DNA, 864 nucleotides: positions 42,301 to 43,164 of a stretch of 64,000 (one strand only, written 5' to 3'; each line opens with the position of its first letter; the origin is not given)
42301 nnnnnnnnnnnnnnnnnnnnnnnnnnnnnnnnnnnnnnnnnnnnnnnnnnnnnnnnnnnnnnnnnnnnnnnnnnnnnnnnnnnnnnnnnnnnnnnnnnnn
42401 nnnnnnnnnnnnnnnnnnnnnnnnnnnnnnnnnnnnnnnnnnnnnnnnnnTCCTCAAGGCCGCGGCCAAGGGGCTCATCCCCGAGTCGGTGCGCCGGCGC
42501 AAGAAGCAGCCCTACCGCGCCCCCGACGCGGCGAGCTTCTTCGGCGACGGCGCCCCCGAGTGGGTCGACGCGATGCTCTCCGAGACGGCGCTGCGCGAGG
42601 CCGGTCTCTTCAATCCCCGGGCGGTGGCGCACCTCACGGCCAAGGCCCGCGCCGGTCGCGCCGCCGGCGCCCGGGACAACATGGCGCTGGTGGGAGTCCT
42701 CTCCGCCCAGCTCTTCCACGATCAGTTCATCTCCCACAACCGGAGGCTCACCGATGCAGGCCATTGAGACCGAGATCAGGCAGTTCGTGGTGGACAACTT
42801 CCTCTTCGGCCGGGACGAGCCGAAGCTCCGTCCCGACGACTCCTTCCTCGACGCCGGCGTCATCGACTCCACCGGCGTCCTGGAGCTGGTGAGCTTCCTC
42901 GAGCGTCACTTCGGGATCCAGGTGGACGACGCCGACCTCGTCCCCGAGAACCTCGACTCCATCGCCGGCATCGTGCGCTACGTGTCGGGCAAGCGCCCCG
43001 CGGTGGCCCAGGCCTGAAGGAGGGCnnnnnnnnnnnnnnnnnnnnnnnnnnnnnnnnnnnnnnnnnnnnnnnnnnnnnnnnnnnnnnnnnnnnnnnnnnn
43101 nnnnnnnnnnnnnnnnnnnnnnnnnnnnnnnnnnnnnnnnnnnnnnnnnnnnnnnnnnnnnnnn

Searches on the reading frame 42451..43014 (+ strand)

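Call 49: search_protein_families(library=pfam, proteins=[window:42451-43014:+], max_evalue=0.001)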
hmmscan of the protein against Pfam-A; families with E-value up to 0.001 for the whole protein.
window:42451-43014:+ (188 aa): 1 family
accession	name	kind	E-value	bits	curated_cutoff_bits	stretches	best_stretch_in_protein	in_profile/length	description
PF00550.31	PP-binding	-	1.2e-07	32.3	20.8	1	120-178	12-67/67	Phosphopantetheine attachment site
